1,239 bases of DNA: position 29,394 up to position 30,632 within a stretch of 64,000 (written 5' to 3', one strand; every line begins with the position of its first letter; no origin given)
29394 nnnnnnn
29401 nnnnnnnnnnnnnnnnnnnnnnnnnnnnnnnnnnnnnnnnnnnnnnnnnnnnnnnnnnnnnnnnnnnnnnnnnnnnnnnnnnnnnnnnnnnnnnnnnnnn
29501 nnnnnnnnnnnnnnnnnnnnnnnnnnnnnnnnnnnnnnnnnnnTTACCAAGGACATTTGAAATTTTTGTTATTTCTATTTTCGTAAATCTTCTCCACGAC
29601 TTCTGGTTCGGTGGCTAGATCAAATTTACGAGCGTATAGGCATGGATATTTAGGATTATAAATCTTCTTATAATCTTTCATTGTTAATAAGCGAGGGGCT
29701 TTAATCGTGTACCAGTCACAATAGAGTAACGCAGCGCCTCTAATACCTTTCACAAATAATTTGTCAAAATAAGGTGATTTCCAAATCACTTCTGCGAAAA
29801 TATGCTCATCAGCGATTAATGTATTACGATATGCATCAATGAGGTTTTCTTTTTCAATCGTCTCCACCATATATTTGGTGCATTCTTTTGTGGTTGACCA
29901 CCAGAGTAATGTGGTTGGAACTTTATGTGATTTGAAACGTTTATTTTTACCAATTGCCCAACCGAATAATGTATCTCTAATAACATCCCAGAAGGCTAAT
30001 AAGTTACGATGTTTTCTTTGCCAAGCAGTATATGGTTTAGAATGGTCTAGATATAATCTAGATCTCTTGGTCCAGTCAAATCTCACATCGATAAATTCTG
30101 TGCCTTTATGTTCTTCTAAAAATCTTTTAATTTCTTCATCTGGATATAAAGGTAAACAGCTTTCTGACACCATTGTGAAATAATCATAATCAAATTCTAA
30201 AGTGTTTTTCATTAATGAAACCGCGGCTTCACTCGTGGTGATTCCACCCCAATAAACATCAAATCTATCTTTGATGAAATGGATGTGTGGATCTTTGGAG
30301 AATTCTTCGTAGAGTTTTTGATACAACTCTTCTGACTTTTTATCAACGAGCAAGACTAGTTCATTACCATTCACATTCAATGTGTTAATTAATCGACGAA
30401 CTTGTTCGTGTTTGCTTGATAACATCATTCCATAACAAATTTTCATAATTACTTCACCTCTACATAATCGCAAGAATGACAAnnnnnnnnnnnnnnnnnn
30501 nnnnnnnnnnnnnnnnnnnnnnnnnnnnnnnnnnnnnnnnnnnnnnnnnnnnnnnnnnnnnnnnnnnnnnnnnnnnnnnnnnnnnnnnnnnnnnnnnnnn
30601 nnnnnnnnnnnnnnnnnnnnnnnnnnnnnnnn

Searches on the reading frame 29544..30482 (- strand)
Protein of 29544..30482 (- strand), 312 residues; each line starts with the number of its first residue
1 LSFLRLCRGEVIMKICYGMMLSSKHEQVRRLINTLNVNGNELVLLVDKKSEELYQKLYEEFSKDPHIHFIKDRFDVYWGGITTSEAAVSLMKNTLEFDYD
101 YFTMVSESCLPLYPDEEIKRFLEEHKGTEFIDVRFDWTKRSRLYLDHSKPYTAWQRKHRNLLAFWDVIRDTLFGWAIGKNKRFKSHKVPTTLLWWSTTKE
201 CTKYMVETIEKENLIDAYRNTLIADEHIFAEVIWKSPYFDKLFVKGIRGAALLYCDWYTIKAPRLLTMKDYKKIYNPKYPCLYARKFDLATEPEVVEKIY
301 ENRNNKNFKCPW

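Call 21: search_protein_families(library=pfam, proteins=[window:29544-30482:-], max_evalue=0.00001)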
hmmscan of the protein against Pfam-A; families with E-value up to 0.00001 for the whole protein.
window:29544-30482:- (312 aa): 1 family
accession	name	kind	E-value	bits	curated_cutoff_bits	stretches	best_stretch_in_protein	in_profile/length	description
PF02485.27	Branch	-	2.4e-14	53.9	23.4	1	19-258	5-227/250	Core-2/I-Branching enzyme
